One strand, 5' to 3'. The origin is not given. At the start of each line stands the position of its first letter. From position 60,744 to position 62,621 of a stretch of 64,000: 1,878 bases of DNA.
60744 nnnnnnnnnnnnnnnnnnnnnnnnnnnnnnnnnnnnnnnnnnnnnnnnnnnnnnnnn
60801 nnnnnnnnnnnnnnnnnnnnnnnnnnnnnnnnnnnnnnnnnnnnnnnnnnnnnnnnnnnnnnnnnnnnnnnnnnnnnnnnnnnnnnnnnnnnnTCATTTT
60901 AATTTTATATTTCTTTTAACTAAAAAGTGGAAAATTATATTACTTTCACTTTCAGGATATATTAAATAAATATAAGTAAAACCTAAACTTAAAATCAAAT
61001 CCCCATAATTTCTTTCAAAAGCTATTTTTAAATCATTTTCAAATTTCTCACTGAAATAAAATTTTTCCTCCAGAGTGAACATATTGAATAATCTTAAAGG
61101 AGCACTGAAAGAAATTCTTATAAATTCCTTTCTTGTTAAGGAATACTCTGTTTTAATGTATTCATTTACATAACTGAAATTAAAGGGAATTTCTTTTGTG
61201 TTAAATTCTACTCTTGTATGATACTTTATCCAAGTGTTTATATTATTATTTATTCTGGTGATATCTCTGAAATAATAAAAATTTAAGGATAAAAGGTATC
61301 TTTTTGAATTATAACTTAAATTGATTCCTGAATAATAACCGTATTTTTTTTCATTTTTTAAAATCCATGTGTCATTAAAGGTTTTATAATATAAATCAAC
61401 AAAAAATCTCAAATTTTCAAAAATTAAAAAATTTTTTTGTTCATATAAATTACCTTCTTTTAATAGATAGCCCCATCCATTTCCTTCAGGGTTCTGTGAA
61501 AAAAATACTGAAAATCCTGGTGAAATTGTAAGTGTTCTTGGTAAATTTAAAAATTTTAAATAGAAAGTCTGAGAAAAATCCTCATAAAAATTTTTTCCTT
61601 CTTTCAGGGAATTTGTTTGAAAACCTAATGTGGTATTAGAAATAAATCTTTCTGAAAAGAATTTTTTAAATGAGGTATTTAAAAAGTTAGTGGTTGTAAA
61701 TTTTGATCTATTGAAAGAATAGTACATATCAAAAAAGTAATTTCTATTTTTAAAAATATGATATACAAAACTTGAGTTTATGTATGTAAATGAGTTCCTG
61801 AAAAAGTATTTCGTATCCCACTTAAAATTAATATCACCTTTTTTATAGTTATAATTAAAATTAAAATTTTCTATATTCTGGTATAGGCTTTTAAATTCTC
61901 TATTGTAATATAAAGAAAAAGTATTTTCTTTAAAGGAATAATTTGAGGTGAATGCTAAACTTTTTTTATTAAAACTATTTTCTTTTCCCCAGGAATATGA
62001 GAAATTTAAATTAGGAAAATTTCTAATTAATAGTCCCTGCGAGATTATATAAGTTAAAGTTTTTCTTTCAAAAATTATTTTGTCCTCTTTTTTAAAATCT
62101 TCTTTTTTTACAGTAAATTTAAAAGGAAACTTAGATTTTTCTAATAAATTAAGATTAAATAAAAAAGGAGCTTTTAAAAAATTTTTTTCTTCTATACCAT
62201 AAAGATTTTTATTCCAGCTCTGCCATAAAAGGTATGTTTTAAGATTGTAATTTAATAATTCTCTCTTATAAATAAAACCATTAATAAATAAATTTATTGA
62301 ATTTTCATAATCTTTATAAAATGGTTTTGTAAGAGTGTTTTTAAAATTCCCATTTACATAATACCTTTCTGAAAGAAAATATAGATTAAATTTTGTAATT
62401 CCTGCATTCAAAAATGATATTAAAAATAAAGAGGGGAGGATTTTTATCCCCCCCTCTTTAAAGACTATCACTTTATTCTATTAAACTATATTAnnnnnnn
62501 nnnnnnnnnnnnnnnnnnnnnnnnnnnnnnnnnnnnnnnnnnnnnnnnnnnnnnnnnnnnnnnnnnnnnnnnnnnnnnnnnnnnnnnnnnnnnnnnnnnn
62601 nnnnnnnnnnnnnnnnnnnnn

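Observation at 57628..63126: Porin-cytochrome-type extracellular electron transfer gene cluster (tetraheme, porin-like barrel, ~10-heme, 8-heme, 7-heme, NHL propeller)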

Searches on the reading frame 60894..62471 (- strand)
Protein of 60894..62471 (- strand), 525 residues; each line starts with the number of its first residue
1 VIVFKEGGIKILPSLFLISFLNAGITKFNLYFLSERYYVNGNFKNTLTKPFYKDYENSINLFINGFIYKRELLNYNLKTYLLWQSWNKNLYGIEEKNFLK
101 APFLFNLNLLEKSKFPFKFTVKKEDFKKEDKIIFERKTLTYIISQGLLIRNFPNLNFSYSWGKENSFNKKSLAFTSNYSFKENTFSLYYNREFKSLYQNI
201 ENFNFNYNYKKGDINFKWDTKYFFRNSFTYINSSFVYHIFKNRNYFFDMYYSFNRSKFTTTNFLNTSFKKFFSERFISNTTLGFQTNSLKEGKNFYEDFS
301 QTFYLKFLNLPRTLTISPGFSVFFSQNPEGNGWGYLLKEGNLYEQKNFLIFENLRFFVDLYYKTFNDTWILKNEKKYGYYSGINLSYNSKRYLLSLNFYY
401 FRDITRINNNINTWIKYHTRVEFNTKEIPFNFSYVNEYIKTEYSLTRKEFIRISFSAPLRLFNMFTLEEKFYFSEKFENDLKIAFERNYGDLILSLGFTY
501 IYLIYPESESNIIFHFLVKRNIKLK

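Call 3: search_protein_families(library=pfam, proteins=[window:60894-62471:-], max_evalue=0.1)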
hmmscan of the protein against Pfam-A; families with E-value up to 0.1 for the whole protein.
window:60894-62471:- (525 aa): 0 families

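Call 4: search_protein_families(library=ncbifam, proteins=[window:60894-62471:-], max_evalue=0.1)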
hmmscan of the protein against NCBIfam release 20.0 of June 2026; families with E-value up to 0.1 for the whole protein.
window:60894-62471:- (525 aa): 0 families

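Call 7: find_encoding_contigs(protein=window:60894-62471:-, flank=10000, max_places=6)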
Protein window:60894-62471:- (525 aa): no gene with exactly this product is on record in the collection.

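Call 8: find_homologous_proteins(query=window:60894-62471:-, max_evalue=0.001)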
Query window:60894-62471:- (525 aa): 4 proteins with E <= 0.001 among 8000 candidates.
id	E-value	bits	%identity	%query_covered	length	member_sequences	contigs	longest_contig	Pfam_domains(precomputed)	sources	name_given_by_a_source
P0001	0.0e+0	1125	99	100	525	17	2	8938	-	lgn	-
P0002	2.5e-200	685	63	100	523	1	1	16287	-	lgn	-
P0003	4.5e-153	529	50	99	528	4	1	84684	-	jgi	-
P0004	7.5e-150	519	50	100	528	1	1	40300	-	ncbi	-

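Call 10: find_encoding_contigs(protein=P0004, flank=10000, max_places=3)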
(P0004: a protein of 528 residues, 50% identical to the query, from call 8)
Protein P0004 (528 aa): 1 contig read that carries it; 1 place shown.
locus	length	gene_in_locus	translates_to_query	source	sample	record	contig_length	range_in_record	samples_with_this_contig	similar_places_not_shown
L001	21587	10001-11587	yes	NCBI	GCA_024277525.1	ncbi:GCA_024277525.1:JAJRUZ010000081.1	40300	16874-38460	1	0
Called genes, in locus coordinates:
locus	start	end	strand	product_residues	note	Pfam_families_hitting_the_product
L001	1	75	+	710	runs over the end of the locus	PF00496:SBP_bac_5, PF03544:TonB_C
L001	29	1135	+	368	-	PF00383:dCMP_cyt_deam_1, PF14437:MafB19-deam (weak), PF01872:RibD_C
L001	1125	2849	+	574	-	PF01336:tRNA_anti-codon, PF00152:tRNA-synt_2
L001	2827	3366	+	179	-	PF00156:Pribosyltran, PF14681:UPRTase (weak)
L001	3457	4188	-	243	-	PF13549:ATP-grasp_5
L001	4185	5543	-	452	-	PF02629:CoA_binding, PF13380:CoA_binding_2, PF13607:Succ_CoA_lig, PF19045:Ligase_CoA_2 (weak)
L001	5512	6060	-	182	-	PF01923:Cob_adeno_trans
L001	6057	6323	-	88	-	PF01016:Ribosomal_L27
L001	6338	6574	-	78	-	-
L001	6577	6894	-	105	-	PF00829:Ribosomal_L21p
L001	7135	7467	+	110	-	PF07690:MFS_1 (weak)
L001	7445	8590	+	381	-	PF07690:MFS_1, PF12832:MFS_1_like, PF00083:Sugar_tr, PF07690:MFS_1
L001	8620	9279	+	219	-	PF04893:Yip1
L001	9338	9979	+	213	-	PF14522:Cytochrome_C7 (faint), PF09699:Paired_CXXCH_1 (faint)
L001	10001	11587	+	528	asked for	-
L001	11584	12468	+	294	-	PF14522:Cytochrome_C7 (faint), PF14537:Cytochrom_c3_2 (faint), PF09699:Paired_CXXCH_1, PF22113:Mtrc-MtrF_II-IV_dom (weak), PF09699:Paired_CXXCH_1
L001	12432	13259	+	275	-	PF14522:Cytochrome_C7 (faint), PF14537:Cytochrom_c3_2 (faint), PF09699:Paired_CXXCH_1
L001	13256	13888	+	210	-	PF14522:Cytochrome_C7 (faint), PF14537:Cytochrom_c3_2 (faint), PF09699:Paired_CXXCH_1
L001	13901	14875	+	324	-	PF08450:SGL (faint), PF25021:TEN_NHL (faint), PF01436:NHL (faint), PF06739:SBBP (faint), PF17170:DUF5128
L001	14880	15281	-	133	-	-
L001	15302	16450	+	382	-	PF00890:FAD_binding_2 (weak), PF01266:DAO (faint), PF01494:FAD_binding_3 (weak), PF01946:Thi4 (weak), PF03486:HI0933_like (weak), PF07992:Pyr_redox_2 (weak), PF13450:NAD_binding_8 (weak), PF13738:Pyr_redox_3, +1 more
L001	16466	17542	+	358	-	-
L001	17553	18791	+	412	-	PF05221:AdoHcyase, PF02826:2-Hacid_dh_C, PF00670:AdoHcyase_NAD, PF07991:KARI_N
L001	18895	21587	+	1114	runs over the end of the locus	PF00317:Ribonuc_red_lgN, PF02867:Ribonuc_red_lgC, PF14890:Intein_splicing, PF14528:LAGLIDADG_3, PF02867:Ribonuc_red_lgC, PF12637:TSCPD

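Call 11: find_encoding_contigs(protein=P0003, flank=10000, max_places=3)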
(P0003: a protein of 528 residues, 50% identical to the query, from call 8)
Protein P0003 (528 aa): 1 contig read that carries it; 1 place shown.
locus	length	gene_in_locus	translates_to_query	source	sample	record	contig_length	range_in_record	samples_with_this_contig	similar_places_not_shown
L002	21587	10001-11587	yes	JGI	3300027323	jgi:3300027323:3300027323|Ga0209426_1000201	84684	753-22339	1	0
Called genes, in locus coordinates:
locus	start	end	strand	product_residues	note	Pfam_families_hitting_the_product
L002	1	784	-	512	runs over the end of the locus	?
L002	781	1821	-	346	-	-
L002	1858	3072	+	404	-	PF01306:LacY_symp (faint), PF03825:Nuc_H_symport (weak), PF07690:MFS_1, PF12832:MFS_1_like, PF05977:MFS_3 (faint), PF07690:MFS_1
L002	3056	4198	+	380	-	PF07690:MFS_1, PF13347:MFS_2 (faint), PF12832:MFS_1_like, PF00083:Sugar_tr, PF07690:MFS_1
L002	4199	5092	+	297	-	PF01370:Epimerase, PF04321:RmlD_sub_bind, PF05368:NmrA (weak), PF13460:NAD_binding_10 (faint), PF16363:GDP_Man_Dehyd, PF08338:DUF1731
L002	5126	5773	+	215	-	PF04893:Yip1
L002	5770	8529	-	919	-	PF01433:Peptidase_M1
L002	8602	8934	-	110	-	PF04134:DCC1-like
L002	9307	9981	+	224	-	PF14522:Cytochrome_C7 (faint), PF09699:Paired_CXXCH_1 (faint)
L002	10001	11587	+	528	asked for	-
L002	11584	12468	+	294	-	PF22113:Mtrc-MtrF_II-IV_dom (faint), PF14522:Cytochrome_C7 (faint), PF14537:Cytochrom_c3_2 (faint), PF09699:Paired_CXXCH_1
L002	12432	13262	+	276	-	PF14522:Cytochrome_C7 (faint), PF14537:Cytochrom_c3_2 (faint), PF09699:Paired_CXXCH_1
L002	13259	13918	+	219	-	PF14522:Cytochrome_C7 (faint), PF09699:Paired_CXXCH_1, PF14537:Cytochrom_c3_2 (weak)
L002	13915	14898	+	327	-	PF08450:SGL (faint), PF25021:TEN_NHL (faint), PF06739:SBBP (faint), PF01731:Arylesterase (faint), PF17170:DUF5128, PF01436:NHL (weak)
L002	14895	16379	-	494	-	PF02734:Dak2 (weak), PF02645:DegV, PF13684:FakA-like_C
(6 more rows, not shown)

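Call 14: find_related_loci(query=A1, collection=genome_contigs, flank=10000)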
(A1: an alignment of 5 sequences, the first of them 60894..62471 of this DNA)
Query A1 (525 aa) in genome_contigs; peptide patterns used: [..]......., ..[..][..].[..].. (x = any residue, [..] = any of these).
64 stretches matched a pattern; 1 encode a relative of the query (tblastn E <= 1e-3); 1 distinct loci.
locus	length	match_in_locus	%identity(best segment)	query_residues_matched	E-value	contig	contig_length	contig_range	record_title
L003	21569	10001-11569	50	5-524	1e-157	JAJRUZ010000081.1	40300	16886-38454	MAG: candidate division WOR-3 bacterium isolate Dive96_bin10.253 k141_3755035, whole genome shotgun sequence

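Call 27: predict_structure(alignment_id=A1)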
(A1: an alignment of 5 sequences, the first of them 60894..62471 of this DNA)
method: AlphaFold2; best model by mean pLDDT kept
length: 525 residues; sequences in the alignment: 5
mean_pLDDT: 50.2   pTM: 0.40
mean pLDDT of the five models: 50.2, 40.7, 37.8, 37.7, 30.4
residues with pLDDT >= 90: 0; 70-90: 102; 50-70: 160; < 50: 263
segments of 3 or more residues with pLDDT < 50: 1-152, 195-197, 257-272, 364-372, 456-525
pLDDT, mean of each block of 10 residues (from residue 1): 27 33 26 27 29 30 30 27 26 25 30 30 30 34 33 49 52 64 71 55 75 74 61 75 69 53 41 55 59 60 56 56 57 52 52 65 47 61 77 82 73 81 73 78 71 51 41 43 45 40 40 30 28
secondary structure, 60 per line:
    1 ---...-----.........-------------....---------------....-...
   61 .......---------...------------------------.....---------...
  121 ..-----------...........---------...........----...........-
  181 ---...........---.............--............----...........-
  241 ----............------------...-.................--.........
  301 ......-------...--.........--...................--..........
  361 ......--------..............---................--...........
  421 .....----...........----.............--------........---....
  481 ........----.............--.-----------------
elements in order: H12-20 E34-37 E53-56 H58-67 E77-79 E104-108 E118-122 E134-144 E154-164 E169-179 E184-194 E198-210 E213-224 E229-239 E245-256 E273-289 E292-306 E314-316 E319-327 E330-348 E351-366 E375-388 E392-407 E410-425 E430-440 E445-457 E466-473 E477-488 E493-505

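Call 34: search_protein_representatives(alignment_id=A1)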
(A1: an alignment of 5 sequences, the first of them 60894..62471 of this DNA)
Query: 5 sequences, 525 profile positions. Proteins with E-value up to 0.001 (for the whole library): 3; up to 1e-10: 3; up to 1e-30: 2. The best 3 are listed.
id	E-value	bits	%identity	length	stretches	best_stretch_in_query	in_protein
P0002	1.1e-263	892.3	-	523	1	1-525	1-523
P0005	4.3e-36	141.2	-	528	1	12-524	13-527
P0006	2.8e-29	118.8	-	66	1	460-525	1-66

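Call 35: find_encoding_contigs(protein=P0005, flank=10000, max_places=3)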
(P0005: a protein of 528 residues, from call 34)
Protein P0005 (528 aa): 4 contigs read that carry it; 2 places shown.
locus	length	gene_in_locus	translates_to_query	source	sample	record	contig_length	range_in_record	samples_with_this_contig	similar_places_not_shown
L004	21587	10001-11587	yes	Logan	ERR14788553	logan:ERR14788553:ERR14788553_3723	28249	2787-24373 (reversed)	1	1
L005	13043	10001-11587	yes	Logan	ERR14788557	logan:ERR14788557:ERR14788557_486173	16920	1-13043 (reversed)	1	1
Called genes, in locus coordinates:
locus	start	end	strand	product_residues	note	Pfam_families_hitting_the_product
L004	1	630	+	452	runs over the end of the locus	PF10396:TrmE_N, PF16897:MMR_HSR1_Xtn (faint), PF12631:MnmE_helical, PF00071:Ras (weak), PF01926:MMR_HSR1, PF02421:FeoB_N, PF08477:Roc (weak), PF03193:RsgA_GTPase (weak), +2 more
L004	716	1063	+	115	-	PF00903:Glyoxalase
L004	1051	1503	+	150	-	PF00903:Glyoxalase, PF22677:Ble-like_N (weak)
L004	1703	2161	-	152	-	PF02580:Tyr_Deacylase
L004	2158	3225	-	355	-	PF05559:DUF763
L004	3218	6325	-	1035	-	PF00015:MCPsignal (faint), PF00496:SBP_bac_5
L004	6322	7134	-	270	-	PF01875:Memo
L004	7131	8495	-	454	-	PF00004:AAA (weak), PF07728:AAA_5 (weak), PF00004:AAA, PF07724:AAA_2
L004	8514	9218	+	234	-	PF07722:Peptidase_C26, PF00117:GATase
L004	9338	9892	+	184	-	-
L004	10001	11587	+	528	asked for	-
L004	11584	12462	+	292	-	PF14522:Cytochrome_C7 (faint), PF14537:Cytochrom_c3_2 (faint), PF09699:Paired_CXXCH_1, PF22113:Mtrc-MtrF_II-IV_dom (weak), PF09699:Paired_CXXCH_1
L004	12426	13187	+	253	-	PF14522:Cytochrome_C7 (faint), PF14537:Cytochrom_c3_2 (faint), PF09699:Paired_CXXCH_1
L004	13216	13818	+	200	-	PF14522:Cytochrome_C7 (faint), PF14537:Cytochrom_c3_2 (faint), PF09699:Paired_CXXCH_1 (weak)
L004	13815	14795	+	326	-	PF01731:Arylesterase (faint), PF08450:SGL (faint), PF06739:SBBP (faint), PF25021:TEN_NHL (faint), PF17170:DUF5128, PF01436:NHL (weak)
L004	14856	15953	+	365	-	-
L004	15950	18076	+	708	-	PF09699:Paired_CXXCH_1 (faint)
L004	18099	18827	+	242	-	PF09699:Paired_CXXCH_1 (faint), PF14522:Cytochrome_C7 (faint), PF14537:Cytochrom_c3_2 (faint)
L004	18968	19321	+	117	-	PF00507:Oxidored_q4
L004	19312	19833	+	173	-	PF01058:Oxidored_q6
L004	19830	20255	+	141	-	PF00329:Complex1_30kDa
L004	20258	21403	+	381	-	PF00346:Complex1_49kDa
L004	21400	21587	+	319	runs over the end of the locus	PF00146:NADHdh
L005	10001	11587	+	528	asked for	-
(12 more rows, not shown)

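Call 50: search_solved_structures(query=A1, max_evalue=10, show_alignments=0)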
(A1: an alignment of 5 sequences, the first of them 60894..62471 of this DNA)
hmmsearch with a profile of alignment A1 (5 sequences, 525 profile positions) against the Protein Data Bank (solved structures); distinct sequences matched with E-value up to 10: 0.

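Call 56: search_protein_families(library=pfam, proteins=[window:60894-62471:-, P0005], max_evalue=10)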
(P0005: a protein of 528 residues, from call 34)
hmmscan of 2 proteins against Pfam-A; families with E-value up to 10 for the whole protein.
window:60894-62471:- (525 aa): 0 families

P0005 (528 aa): 0 families

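Call 104: fold_search(model_id=the predicted structure, library=pdb)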
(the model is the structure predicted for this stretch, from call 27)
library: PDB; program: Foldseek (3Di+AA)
matches with E <= 10: 587; with E <= 0.001: 2
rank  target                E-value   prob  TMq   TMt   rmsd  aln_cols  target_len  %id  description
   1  8s34_A                1.9e-04  1.00  0.31  0.25  21.3       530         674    9  Ferric-mycobactin receptor (FemA) in complex with aeruginic acid (released 2025-02-26)
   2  9ex3_A                7.2e-04  1.00  0.28  0.23  23.3       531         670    9  Ferric-mycobactin receptor (FemA) in complex with dihydroaeruginoic acid (released 2025-02-26)
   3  7omm_A                1.4e-03  0.91  0.21  0.17  22.1       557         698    8  Cryo-EM structure of N. gonorhoeae LptDE in complex with ProMacrobodies (MBPs have not been built de novo) (released 2022-05-04)
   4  8blw_A                1.6e-03  0.99  0.27  0.23  24.0       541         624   12  Vitamin B12 transporter BtuB1 with lipoprotein BtuG1 from B. theta (released 2023-08-16)
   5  9oaa_T                2.5e-03  0.99  0.24  0.16  26.2       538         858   10  The structure of TdfH from Neisseria gonorrhoeae (released 2026-01-21)
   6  5iv9_A                4.0e-03  0.75  0.18  0.14  22.2       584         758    9  The LPS Transporter LptDE from Klebsiella pneumoniae, full-length (released 2016-05-18)
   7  6bpn                  9.1e-03  0.82  0.18  0.15  29.0       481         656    8  The crystal structure of the Ferric-Catecholate import receptor Fiu from E. coli K12: Open form (C2221) (released 2018-11-28)
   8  9i98_A                1.0e-02  0.69  0.19  0.18  20.4       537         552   10  Cryo-EM structure of Shigella flexneri LptDE bound by a Bicyclic peptide molecule (Compound 13) (released 2025-10-15)
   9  1nqf                  1.5e-02  0.94  0.24  0.23  15.0       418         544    8  OUTER MEMBRANE COBALAMIN TRANSPORTER (BTUB) FROM E. COLI, METHIONINE SUBSTIUTION CONSTRUCT FOR SE-MET SAD PHASING (released 2003-04-29)
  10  3m8d                  1.5e-02  0.87  0.23  0.21  17.6       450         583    9  Crystal structure of spin-labeled BtuB V10R1 with bound calcium and cyanocobalamin (released 2010-09-15)
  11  8a60_A                1.5e-02  0.69  0.20  0.16  28.7       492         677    8  Crystal structure of FhuA in complex with the superinfection exclusion lipoprotein Llp (released 2022-10-05)
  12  5fp1                  1.9e-02  0.92  0.27  0.22  16.4       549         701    8  Crystal structure of the siderophore receptor PiuA from Acinetobacter baumannii (released 2016-05-11)
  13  3efm                  2.0e-02  0.91  0.25  0.23  15.3       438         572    9  Structure of the alcaligin outer membrane recepteur FauA from Bordetella pertussis (released 2009-03-31)
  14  1ujw_A                2.0e-02  0.77  0.22  0.20  24.6       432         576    9  Structure of the complex between BtuB and Colicin E3 Receptor binding domain (released 2003-11-25)
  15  9p1u_F                2.0e-02  0.54  0.19  0.21  24.3       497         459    9  beta-barrel assembly machine from Escherichia coli in an late state of LptD assembly (released 2026-03-11)
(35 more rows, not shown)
